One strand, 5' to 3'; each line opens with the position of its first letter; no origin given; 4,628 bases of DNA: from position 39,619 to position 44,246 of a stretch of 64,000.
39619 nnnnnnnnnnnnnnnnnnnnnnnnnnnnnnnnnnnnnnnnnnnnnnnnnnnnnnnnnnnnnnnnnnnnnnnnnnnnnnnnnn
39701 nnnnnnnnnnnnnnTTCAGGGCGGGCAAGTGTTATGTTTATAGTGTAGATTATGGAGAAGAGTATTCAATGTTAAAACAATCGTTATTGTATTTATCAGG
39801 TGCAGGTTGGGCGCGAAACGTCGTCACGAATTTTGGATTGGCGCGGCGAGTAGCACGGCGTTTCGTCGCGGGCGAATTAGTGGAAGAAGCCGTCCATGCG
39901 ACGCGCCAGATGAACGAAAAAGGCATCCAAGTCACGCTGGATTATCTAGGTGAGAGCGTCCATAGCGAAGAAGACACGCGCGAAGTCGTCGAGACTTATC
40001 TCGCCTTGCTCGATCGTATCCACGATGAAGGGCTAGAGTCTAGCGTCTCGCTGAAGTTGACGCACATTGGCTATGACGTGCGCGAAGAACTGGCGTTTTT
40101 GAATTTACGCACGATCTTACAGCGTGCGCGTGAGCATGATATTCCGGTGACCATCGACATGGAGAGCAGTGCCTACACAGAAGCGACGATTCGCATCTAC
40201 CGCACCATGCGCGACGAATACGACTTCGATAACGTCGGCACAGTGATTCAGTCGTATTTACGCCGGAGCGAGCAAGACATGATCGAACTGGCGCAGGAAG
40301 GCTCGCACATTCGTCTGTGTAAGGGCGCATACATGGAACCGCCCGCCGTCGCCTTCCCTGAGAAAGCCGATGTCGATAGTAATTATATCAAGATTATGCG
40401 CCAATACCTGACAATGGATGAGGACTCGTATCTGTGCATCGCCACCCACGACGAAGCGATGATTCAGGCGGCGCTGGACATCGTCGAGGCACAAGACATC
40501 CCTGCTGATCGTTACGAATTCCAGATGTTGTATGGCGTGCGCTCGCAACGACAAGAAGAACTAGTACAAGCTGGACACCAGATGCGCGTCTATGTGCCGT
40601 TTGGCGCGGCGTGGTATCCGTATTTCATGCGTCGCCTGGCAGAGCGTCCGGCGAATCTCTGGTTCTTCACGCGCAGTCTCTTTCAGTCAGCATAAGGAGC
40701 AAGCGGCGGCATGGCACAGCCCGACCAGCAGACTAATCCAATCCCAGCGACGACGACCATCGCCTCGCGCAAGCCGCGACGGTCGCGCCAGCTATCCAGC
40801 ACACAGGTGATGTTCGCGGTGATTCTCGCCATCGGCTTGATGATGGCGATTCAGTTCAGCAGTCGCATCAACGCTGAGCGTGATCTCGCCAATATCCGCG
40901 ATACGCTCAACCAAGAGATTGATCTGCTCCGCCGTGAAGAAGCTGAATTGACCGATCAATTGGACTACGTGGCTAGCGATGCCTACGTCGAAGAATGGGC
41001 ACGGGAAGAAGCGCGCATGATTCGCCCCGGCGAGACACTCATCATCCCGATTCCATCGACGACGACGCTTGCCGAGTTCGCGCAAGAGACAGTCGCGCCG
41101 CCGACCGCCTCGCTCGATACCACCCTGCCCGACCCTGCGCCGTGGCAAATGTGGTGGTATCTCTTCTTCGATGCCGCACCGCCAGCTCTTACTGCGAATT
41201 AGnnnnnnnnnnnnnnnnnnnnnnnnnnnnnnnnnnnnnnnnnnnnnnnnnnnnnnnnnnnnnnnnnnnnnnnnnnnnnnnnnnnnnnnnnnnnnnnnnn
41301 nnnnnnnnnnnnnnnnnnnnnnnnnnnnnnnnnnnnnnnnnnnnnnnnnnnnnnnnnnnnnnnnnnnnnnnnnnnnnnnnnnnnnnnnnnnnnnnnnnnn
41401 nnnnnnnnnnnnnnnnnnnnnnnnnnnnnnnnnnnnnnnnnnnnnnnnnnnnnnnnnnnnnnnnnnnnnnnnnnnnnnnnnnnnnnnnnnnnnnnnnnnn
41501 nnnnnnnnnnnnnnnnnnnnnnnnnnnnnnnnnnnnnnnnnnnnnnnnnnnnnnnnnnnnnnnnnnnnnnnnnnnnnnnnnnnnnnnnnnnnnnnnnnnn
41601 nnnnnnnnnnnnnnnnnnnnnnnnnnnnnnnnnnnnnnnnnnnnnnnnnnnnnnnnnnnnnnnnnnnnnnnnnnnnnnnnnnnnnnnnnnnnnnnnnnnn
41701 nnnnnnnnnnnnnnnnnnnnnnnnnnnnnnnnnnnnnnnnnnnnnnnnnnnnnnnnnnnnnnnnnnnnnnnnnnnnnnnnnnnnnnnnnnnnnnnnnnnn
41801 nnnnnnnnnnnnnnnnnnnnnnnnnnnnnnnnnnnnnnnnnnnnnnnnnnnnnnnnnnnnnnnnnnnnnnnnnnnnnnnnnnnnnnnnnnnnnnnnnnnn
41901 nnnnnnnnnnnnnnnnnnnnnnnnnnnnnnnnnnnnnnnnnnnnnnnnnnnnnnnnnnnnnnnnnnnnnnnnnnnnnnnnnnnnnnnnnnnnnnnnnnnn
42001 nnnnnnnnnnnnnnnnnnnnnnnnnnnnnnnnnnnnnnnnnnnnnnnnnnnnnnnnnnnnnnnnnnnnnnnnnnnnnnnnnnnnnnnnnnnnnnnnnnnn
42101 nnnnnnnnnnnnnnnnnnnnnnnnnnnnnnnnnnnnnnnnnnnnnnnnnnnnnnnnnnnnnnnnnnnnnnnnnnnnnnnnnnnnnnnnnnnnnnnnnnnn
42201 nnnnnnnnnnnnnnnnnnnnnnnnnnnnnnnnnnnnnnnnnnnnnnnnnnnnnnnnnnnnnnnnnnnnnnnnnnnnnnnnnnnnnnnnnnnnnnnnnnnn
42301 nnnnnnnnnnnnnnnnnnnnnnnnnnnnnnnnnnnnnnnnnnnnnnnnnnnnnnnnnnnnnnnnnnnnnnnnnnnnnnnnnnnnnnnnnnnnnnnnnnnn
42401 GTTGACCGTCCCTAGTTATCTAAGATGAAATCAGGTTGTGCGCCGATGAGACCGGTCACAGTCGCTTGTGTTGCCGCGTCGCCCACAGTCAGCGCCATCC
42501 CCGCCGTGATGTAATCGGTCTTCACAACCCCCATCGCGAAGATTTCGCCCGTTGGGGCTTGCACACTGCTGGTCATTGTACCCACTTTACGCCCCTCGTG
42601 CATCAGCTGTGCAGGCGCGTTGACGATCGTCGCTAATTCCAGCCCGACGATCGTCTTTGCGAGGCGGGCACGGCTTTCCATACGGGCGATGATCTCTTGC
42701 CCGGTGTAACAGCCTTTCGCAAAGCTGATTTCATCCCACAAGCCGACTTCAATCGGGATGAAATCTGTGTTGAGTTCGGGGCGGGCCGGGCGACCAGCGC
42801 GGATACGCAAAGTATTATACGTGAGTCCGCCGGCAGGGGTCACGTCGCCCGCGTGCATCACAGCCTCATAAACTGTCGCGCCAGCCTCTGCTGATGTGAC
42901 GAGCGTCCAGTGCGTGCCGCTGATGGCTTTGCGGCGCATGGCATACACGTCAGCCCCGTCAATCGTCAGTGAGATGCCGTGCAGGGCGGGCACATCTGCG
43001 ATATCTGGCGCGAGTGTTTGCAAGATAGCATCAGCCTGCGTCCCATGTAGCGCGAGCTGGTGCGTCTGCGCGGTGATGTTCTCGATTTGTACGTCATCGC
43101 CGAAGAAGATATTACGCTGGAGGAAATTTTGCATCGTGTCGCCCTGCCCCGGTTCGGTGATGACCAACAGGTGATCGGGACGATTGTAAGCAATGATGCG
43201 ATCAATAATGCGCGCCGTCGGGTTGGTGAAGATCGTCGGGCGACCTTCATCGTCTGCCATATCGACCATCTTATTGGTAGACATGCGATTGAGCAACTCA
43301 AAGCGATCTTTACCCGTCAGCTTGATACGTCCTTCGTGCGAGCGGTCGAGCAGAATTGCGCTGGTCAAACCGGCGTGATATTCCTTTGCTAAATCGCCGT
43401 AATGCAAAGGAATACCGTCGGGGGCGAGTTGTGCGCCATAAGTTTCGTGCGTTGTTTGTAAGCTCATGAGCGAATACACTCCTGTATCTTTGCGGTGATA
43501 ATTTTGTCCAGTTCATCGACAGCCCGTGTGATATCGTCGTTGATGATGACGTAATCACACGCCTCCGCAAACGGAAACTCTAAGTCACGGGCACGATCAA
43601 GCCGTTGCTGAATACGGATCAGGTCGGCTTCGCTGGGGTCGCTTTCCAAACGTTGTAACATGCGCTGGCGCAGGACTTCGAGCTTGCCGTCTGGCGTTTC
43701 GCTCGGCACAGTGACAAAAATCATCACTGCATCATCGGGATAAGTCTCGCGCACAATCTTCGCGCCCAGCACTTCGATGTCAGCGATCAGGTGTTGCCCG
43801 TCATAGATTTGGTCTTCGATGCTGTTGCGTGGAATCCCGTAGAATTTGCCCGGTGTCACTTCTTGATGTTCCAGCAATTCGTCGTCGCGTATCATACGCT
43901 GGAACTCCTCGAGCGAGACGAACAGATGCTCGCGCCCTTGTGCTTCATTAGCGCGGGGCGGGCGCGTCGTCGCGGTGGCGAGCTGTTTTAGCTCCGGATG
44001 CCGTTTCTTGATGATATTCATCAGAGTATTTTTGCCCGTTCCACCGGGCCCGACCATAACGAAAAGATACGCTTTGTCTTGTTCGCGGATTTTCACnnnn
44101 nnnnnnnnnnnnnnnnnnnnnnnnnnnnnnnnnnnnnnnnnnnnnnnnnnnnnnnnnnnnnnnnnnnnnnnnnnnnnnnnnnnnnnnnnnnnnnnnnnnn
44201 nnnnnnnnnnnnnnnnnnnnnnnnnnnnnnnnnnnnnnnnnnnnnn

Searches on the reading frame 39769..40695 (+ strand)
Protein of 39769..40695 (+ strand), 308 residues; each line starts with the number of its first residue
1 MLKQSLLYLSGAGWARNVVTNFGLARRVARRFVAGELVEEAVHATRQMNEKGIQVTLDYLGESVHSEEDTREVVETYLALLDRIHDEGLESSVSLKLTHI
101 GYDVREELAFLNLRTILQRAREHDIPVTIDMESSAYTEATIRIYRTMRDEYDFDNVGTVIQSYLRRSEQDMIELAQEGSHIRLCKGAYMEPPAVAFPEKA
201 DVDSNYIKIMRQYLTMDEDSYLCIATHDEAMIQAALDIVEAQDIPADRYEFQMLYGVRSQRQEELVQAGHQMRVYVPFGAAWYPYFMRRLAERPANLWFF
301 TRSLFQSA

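Call 5: search_protein_families(library=pfam, proteins=[window:39769-40695:+], max_evalue=0.01)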
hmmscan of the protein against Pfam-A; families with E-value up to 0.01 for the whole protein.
window:39769-40695:+ (308 aa): 1 family
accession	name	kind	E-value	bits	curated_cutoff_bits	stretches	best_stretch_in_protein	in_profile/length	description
PF01619.24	Pro_dh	-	5.5e-46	157.8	27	1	43-299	3-275/278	Proline dehydrogenase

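Call 6: search_protein_families(library=ncbifam, proteins=[window:39769-40695:+], max_evalue=0.01)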
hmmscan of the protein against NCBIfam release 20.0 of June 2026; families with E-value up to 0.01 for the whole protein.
window:39769-40695:+ (308 aa): 3 families
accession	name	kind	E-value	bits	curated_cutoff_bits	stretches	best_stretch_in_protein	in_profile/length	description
NF045947.1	ProDh_Thermus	equivalog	1.5e-87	293.7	500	1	9-306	14-306/307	proline dehydrogenase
NF008869.0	PRK11904.1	equivalog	2.4e-27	95.2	747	1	28-301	176-481/1042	bifunctional proline dehydrogenase/L-glutamate gamma-semialdehyde dehydrogenase PutA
NF008772.0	PRK11809.1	equivalog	3.4e-18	64.7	1750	1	27-302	254-569/1318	trifunctional transcriptional regulator/proline dehydrogenase/L-glutamate gamma-semialdehyde dehydrogenase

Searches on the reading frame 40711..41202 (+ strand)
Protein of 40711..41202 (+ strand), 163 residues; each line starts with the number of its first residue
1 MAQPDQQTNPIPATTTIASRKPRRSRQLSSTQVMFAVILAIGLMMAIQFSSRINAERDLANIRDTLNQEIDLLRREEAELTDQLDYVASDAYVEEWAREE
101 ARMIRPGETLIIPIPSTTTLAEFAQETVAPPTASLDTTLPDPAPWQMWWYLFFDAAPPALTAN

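Call 63: search_protein_families(library=pfam, proteins=[window:40711-41202:+], max_evalue=0.00001)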
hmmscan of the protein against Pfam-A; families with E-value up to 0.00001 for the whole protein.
window:40711-41202:+ (163 aa): 1 family
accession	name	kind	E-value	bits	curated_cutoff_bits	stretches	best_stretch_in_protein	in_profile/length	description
PF04977.20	DivIC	-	2.8e-10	40.3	28.9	1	38-112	1-76/80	Septum formation initiator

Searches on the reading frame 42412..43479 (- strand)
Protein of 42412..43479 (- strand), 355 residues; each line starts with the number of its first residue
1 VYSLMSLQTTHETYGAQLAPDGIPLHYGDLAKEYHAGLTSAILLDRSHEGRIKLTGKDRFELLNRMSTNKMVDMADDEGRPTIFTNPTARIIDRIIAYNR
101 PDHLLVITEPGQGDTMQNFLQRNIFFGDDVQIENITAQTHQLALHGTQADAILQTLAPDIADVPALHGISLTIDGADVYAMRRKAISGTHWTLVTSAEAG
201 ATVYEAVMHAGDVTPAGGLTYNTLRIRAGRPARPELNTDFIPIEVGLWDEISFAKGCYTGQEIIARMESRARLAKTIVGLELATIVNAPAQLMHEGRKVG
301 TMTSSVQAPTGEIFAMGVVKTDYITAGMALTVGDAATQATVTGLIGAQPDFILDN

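Call 63: search_protein_families(library=pfam, proteins=[window:42412-43479:-], max_evalue=0.00001)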
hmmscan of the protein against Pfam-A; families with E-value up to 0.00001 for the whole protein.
window:42412-43479:- (355 aa): 1 family
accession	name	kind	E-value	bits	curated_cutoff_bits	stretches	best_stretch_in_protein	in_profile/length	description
PF01571.26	GCV_T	-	6.8e-34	117.7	25.6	1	8-247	2-252/255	Aminomethyltransferase folate-binding domain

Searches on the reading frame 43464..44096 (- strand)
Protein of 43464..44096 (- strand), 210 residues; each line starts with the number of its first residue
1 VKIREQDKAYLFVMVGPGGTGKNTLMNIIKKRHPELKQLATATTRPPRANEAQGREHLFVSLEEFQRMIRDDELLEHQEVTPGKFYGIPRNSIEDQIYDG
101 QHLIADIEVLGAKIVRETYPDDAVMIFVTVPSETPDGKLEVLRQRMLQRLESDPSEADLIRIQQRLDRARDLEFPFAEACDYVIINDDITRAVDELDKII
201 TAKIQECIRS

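Call 63: search_protein_families(library=pfam, proteins=[window:43464-44096:-], max_evalue=0.00001)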
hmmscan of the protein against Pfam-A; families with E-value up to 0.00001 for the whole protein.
window:43464-44096:- (210 aa): 1 family
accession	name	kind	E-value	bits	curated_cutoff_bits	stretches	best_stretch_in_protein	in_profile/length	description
PF00625.27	Guanylate_kin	-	9.6e-26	91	25.2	1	11-202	4-181/182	Guanylate kinase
